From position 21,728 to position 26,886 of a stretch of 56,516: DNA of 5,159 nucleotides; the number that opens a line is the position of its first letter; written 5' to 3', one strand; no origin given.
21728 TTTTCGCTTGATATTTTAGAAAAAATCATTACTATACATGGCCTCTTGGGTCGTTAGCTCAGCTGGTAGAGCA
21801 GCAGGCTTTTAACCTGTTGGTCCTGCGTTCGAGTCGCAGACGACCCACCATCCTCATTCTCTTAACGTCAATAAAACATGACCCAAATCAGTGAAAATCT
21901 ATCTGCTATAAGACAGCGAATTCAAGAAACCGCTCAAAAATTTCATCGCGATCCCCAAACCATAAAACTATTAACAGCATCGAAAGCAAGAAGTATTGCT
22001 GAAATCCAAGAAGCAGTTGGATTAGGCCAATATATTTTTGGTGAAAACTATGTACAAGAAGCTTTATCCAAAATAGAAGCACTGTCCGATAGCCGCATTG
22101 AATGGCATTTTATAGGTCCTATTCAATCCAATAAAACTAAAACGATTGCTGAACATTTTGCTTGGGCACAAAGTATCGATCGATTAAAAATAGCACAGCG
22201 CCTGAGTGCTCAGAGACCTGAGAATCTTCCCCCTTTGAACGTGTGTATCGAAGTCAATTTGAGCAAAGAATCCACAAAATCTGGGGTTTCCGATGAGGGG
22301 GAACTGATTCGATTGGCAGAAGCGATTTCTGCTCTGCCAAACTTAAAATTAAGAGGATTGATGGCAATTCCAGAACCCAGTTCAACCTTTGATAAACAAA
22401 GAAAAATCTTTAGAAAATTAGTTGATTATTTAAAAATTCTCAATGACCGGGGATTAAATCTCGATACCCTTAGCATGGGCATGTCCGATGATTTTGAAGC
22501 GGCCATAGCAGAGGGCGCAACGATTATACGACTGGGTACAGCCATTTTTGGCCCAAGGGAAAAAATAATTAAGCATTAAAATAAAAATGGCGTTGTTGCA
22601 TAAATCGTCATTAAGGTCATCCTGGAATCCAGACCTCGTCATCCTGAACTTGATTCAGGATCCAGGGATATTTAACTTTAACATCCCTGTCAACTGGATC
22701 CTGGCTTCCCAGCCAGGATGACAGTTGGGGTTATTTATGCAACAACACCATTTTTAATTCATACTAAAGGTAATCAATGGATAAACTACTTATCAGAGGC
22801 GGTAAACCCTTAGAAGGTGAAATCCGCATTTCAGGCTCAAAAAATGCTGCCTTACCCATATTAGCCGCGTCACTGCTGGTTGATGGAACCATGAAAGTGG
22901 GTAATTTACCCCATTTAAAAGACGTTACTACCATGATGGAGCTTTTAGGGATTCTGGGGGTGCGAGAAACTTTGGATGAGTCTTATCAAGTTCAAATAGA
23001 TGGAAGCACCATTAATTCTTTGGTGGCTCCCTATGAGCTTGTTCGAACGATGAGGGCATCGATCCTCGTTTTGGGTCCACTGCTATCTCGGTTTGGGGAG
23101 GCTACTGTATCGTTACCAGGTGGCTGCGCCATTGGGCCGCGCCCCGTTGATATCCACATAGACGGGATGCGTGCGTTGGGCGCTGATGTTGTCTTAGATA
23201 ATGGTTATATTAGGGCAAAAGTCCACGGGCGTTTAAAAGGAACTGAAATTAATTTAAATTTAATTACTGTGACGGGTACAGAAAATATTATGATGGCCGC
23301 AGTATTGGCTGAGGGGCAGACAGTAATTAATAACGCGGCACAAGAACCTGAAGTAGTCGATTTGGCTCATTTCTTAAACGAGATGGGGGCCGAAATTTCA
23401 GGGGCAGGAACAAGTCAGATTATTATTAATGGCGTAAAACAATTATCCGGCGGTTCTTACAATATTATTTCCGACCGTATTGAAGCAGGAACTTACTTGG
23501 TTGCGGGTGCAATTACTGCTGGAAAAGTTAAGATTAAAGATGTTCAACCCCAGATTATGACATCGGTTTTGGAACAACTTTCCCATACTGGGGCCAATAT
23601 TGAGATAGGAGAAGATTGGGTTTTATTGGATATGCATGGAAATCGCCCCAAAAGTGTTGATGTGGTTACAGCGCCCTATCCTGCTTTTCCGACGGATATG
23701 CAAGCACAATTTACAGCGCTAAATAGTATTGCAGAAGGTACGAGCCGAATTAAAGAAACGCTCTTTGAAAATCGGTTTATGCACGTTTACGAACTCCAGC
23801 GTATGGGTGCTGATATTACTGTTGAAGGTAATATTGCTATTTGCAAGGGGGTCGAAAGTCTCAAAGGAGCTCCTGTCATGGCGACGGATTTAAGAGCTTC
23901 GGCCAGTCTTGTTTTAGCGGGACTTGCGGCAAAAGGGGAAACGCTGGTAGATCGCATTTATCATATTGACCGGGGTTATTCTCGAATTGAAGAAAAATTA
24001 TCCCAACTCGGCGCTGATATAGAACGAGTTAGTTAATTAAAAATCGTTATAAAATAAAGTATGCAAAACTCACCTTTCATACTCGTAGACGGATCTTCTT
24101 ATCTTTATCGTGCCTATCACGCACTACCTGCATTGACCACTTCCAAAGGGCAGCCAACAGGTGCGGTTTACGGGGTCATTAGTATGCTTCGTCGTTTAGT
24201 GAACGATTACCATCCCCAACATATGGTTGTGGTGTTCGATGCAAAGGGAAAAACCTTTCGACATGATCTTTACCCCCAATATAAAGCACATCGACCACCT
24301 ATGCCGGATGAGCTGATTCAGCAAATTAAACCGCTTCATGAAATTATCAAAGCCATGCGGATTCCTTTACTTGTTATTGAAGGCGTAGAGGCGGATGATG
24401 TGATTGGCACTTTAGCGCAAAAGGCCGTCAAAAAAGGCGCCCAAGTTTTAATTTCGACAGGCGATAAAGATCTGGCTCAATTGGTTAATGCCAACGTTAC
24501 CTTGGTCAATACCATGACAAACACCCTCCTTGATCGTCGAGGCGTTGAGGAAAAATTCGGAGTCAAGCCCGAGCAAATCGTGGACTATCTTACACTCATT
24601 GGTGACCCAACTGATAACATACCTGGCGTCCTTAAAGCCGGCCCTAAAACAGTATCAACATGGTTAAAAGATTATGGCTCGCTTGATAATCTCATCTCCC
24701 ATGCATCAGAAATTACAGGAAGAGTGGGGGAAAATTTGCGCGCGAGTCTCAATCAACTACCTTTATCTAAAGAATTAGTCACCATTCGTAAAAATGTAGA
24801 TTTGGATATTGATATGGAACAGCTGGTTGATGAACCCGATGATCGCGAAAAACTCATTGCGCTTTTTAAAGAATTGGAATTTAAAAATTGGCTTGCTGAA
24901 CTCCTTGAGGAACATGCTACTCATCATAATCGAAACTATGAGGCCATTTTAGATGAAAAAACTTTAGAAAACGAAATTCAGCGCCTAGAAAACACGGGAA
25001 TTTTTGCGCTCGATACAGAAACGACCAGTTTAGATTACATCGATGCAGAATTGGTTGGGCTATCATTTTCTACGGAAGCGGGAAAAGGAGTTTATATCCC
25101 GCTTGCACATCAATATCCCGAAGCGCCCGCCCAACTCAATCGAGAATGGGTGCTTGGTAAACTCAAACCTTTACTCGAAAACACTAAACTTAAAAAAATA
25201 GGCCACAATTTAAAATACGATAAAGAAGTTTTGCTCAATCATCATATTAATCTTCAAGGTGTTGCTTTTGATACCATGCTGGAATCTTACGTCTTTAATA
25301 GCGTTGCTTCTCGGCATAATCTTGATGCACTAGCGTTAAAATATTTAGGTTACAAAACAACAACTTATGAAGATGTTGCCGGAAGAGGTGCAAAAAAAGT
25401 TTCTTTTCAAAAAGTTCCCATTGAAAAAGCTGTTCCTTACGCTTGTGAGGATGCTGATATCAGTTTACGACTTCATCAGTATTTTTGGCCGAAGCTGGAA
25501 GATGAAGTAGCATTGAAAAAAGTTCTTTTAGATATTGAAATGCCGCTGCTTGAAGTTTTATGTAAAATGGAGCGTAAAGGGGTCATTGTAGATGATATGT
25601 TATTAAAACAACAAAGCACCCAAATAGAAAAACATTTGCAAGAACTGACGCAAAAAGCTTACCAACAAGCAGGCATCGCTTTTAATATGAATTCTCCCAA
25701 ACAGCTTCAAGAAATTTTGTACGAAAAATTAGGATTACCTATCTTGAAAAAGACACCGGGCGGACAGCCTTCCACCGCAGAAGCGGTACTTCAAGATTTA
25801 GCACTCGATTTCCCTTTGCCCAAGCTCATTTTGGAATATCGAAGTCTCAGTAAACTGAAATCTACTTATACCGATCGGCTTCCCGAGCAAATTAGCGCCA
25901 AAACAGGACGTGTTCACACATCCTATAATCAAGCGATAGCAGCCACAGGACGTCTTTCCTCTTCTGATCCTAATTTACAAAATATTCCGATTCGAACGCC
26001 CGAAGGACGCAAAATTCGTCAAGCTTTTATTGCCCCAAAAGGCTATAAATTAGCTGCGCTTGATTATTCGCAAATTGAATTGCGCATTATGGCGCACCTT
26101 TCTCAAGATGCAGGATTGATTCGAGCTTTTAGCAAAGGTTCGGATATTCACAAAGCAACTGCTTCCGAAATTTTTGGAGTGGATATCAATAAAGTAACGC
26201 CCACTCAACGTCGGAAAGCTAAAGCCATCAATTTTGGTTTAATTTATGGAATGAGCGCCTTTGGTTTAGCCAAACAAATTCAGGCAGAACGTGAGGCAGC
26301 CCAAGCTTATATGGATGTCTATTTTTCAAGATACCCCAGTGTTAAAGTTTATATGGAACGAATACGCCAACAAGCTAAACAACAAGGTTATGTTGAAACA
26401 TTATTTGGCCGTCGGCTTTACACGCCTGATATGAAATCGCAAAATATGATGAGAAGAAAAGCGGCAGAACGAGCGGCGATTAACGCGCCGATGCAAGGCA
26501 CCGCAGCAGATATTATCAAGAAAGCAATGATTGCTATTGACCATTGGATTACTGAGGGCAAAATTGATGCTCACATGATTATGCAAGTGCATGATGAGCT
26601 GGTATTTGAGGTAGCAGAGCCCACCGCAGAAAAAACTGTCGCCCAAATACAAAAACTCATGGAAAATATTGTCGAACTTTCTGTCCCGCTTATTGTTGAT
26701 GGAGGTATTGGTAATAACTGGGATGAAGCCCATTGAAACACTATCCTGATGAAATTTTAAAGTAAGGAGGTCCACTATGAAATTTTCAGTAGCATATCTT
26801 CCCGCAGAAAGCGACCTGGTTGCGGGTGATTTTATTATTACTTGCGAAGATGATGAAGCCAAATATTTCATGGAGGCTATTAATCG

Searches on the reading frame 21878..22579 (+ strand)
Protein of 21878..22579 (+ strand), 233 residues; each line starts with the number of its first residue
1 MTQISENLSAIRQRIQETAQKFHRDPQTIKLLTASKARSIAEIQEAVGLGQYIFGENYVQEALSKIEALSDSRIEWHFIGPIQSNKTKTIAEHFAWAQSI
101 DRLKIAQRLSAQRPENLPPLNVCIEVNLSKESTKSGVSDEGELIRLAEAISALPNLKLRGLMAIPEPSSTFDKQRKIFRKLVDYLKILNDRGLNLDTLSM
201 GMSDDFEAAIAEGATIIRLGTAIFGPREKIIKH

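Call 71: search_protein_families(library=pfam, proteins=[window:21878-22579:+], max_evalue=0.00001)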
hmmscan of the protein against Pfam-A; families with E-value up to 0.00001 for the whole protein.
window:21878-22579:+ (233 aa): 1 family
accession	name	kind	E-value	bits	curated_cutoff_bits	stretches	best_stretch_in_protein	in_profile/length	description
PF01168.26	Ala_racemase_N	-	1.1e-19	71.4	24.1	1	7-226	2-218/220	Alanine racemase, N-terminal domain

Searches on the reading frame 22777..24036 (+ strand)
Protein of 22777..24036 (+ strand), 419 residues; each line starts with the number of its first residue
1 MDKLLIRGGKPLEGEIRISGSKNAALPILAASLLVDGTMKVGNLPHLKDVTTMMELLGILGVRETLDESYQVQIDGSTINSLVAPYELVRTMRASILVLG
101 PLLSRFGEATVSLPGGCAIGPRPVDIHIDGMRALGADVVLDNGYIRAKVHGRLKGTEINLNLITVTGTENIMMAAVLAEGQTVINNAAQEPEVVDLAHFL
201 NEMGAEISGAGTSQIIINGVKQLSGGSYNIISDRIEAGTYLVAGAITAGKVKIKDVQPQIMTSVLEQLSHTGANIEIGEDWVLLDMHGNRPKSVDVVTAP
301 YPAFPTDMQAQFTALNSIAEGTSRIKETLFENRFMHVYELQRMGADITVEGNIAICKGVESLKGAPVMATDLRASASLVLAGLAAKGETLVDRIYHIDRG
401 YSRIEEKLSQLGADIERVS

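Call 71: search_protein_families(library=pfam, proteins=[window:22777-24036:+], max_evalue=0.00001)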
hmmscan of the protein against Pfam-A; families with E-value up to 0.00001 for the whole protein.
window:22777-24036:+ (419 aa): 1 family
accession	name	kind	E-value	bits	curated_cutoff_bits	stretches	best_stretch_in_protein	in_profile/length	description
PF00275.25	EPSP_synthase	-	1.8e-119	399.6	22.8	1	7-408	2-417/417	EPSP synthase (3-phosphoshikimate 1-carboxyvinyltransferase)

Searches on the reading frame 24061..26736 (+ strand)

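Call 6: search_protein_families(library=pfam, proteins=[window:24061-26736:+], max_evalue=0.001)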
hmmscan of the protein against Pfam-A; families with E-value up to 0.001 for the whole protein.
window:24061-26736:+ (891 aa): 5 families
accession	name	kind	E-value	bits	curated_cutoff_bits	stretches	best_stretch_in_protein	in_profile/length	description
PF00476.26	DNA_pol_A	-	1.7e-163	544.5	34.3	1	515-889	4-381/381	DNA polymerase family A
PF02739.22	5_3_exonuc_N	-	1.4e-62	210.7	34.3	1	6-167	2-164/164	5'-3' exonuclease, N-terminal resolvase-like domain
PF01612.26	DNA_pol_A_exo1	-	8.6e-37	127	23.6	1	293-480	1-173/173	3'-5' exonuclease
PF01367.25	5_3_exonuc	-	6.9e-28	97.4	40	1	168-261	1-95/97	5'-3' exonuclease, C-terminal SAM fold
PF22619.2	DNA_polI_exo1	-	1.9e-12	47.6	27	1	320-446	4-118/140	DNA polymerase I, ribonuclease H-like domain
